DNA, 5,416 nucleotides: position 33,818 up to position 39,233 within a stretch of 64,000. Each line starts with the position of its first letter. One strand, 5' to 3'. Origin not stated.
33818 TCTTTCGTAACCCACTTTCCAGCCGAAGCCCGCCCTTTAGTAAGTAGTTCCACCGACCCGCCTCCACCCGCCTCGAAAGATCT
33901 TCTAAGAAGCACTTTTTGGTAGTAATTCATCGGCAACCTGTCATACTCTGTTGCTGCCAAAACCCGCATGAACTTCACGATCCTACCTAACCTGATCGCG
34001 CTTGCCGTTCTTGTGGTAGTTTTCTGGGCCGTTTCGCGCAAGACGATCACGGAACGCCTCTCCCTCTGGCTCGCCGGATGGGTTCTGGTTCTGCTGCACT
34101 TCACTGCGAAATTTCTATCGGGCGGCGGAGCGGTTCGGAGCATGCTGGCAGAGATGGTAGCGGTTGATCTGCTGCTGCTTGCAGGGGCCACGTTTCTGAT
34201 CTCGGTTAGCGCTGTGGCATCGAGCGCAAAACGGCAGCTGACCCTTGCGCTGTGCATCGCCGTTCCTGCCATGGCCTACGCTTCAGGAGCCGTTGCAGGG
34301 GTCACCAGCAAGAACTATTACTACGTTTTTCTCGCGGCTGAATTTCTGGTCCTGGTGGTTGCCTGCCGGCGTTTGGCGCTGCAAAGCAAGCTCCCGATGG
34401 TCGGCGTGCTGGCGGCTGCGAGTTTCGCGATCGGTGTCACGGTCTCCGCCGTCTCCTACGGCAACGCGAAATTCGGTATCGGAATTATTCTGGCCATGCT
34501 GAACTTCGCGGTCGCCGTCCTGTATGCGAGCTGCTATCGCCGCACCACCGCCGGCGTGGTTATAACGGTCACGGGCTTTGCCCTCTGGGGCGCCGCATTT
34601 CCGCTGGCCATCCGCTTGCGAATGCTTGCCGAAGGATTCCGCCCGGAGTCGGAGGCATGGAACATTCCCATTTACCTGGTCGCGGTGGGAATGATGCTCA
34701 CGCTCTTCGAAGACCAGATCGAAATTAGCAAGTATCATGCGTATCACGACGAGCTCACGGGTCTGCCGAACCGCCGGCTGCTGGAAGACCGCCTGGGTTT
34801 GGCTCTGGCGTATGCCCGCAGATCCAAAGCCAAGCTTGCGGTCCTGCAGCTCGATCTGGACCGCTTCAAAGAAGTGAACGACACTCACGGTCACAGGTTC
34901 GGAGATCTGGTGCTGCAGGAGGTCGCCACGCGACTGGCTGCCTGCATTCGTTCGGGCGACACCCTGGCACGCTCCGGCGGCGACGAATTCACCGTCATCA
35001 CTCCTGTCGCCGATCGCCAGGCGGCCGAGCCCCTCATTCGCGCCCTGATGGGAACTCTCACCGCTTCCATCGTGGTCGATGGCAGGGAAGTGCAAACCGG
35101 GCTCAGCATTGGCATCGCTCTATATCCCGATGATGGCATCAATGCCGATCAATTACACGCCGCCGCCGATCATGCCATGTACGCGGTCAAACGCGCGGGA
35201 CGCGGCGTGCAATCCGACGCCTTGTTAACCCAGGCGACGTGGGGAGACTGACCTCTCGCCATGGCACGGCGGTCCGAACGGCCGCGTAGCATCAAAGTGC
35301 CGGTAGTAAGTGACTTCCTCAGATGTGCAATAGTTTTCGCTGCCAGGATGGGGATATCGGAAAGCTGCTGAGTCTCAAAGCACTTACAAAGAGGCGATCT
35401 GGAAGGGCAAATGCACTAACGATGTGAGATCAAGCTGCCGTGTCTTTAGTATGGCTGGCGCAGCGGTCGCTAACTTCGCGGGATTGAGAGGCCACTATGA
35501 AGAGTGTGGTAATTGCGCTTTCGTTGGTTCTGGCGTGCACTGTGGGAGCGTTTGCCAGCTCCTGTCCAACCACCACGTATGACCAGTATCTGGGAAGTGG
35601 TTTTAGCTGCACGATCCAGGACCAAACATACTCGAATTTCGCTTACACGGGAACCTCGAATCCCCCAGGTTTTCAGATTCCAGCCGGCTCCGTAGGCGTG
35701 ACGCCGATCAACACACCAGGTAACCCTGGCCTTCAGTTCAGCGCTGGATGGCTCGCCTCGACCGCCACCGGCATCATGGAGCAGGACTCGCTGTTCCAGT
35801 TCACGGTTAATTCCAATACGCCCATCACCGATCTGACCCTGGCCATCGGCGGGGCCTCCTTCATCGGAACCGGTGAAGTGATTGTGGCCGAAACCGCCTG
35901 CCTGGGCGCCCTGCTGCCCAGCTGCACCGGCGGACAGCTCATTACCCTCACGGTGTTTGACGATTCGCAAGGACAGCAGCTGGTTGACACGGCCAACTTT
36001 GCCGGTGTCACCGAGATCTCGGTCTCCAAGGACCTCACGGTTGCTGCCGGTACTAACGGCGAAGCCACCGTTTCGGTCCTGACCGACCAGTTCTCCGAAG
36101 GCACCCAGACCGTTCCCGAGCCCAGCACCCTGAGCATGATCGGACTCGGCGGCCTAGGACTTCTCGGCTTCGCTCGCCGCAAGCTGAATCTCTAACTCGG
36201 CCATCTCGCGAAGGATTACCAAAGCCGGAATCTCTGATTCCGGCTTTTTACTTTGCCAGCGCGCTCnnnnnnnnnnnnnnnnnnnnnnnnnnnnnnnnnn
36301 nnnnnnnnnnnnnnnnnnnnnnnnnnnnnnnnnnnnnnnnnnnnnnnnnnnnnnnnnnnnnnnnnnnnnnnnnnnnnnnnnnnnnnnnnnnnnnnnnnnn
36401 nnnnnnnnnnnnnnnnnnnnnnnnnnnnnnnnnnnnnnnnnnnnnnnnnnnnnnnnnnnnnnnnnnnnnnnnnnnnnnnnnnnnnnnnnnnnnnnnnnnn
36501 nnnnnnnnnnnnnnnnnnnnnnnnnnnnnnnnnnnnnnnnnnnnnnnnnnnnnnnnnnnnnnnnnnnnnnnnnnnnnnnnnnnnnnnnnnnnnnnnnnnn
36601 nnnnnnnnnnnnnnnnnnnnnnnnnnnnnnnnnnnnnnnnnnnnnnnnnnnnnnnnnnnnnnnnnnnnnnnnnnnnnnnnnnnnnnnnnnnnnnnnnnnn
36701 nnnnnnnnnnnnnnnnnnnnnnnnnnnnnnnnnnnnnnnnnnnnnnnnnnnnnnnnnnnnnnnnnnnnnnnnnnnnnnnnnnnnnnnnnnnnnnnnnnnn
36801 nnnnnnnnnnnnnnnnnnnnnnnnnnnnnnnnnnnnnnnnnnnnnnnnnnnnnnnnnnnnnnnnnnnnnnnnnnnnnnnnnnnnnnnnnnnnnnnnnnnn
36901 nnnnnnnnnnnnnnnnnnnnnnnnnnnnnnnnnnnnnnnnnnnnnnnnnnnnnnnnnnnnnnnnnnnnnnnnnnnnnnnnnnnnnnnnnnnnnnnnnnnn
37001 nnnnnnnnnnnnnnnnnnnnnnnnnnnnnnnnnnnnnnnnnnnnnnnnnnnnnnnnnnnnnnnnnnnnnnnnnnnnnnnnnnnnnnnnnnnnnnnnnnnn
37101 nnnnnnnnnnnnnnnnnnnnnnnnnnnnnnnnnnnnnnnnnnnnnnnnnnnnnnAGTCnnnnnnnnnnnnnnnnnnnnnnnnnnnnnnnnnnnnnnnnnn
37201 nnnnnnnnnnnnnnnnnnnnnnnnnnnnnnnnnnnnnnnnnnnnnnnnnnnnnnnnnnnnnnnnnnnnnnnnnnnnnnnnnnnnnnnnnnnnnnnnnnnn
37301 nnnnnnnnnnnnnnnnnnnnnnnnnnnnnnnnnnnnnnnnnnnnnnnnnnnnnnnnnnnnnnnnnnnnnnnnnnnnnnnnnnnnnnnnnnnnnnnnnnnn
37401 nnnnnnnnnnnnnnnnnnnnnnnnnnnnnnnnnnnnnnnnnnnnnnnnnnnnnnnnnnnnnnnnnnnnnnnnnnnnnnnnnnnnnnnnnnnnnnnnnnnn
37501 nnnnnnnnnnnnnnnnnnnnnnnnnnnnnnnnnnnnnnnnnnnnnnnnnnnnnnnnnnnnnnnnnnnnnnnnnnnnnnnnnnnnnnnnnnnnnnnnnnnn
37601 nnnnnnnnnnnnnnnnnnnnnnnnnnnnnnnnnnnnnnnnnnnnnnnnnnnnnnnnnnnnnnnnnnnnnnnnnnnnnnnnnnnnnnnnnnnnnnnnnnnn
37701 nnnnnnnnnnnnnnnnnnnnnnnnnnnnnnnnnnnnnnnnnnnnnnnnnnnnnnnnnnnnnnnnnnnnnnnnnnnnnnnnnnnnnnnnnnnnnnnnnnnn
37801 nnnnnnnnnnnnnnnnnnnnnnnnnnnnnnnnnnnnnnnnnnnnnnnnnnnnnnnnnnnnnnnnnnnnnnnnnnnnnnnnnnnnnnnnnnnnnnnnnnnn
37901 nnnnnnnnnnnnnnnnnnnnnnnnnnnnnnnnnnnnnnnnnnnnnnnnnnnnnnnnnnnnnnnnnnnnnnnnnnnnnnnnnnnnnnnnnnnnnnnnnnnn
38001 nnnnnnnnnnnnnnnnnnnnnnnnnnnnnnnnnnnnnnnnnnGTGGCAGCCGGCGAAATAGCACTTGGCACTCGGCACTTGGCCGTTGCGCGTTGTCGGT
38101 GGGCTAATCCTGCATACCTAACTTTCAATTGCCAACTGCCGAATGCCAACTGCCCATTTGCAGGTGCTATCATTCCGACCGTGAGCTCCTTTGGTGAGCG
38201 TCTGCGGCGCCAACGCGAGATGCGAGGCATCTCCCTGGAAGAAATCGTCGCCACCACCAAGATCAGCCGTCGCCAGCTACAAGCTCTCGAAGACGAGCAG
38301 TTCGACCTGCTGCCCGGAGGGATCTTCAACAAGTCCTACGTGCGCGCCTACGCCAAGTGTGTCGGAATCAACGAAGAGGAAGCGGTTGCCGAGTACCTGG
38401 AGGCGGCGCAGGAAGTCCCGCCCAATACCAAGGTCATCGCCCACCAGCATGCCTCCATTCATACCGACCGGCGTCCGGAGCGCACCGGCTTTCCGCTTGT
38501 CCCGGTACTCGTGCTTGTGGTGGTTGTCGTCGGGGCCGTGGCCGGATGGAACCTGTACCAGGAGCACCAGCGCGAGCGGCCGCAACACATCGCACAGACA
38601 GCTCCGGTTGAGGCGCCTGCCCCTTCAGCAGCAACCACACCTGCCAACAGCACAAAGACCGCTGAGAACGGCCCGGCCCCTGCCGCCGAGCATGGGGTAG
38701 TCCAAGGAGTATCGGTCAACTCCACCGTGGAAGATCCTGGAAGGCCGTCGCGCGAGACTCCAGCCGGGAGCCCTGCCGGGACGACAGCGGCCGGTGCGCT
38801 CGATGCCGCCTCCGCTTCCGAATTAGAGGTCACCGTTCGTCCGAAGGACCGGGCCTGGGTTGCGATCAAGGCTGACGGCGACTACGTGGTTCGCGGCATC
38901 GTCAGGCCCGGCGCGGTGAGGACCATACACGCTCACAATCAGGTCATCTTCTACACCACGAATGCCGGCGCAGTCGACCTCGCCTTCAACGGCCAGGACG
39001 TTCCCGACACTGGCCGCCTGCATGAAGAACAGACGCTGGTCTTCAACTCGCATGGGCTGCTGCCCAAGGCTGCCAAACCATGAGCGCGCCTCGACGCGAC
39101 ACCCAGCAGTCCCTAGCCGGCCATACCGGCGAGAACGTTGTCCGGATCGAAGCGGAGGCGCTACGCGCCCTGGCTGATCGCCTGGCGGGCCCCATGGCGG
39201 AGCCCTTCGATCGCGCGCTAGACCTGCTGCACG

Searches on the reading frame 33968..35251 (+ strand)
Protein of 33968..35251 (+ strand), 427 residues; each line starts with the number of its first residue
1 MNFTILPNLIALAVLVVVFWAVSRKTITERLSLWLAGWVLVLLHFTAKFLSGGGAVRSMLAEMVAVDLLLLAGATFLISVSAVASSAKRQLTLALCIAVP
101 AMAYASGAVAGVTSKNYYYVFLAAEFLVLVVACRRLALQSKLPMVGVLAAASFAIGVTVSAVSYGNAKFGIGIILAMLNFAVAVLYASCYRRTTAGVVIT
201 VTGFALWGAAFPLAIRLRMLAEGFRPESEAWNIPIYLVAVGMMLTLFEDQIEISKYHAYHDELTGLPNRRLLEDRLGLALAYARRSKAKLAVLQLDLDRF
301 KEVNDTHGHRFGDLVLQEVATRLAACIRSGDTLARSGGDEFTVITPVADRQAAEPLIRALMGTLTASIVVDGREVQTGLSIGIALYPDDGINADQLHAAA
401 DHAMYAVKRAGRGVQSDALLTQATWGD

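Call 49: search_protein_families(library=pfam, proteins=[window:33968-35251:+], max_evalue=0.001)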
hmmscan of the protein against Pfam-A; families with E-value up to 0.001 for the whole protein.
window:33968-35251:+ (427 aa): 1 family
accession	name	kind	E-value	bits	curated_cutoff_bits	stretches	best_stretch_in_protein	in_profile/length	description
PF00990.26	GGDEF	-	5.7e-48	163.2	23.8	1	258-412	1-159/161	Diguanylate cyclase, GGDEF domain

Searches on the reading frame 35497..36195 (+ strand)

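Call 49: search_protein_families(library=pfam, proteins=[window:35497-36195:+], max_evalue=0.001)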
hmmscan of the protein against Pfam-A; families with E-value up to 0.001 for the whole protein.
window:35497-36195:+ (232 aa): 1 family
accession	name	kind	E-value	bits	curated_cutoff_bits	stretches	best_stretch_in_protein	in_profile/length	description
PF07589.16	PEP-CTERM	-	1.8e-06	28.2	20.7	1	205-228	1-24/24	PEP-CTERM motif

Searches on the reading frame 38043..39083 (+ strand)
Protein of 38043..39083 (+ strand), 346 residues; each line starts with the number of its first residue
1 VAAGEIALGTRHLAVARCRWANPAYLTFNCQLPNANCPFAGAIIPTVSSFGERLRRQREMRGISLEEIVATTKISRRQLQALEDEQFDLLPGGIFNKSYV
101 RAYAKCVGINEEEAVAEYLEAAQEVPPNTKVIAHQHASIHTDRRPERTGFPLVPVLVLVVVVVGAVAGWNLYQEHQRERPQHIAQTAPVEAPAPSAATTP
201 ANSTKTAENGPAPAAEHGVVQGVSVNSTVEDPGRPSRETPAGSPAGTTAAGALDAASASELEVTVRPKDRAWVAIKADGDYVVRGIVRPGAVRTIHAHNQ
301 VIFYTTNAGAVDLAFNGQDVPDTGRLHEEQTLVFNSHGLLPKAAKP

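Call 49: search_protein_families(library=pfam, proteins=[window:38043-39083:+], max_evalue=0.001)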
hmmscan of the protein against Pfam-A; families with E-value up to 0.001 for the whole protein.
window:38043-39083:+ (346 aa): 3 families
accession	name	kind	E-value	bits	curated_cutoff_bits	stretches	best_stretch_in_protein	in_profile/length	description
PF13413.12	HTH_25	-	6.8e-20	71.1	24.6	1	53-113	1-61/62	Helix-turn-helix domain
PF13464.11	RodZ_C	-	2.5e-09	37.4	23.9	1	265-324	2-62/72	RodZ C-terminal domain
PF12844.13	HTH_19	-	3.4e-09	36.9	30.2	1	51-115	1-59/64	Helix-turn-helix domain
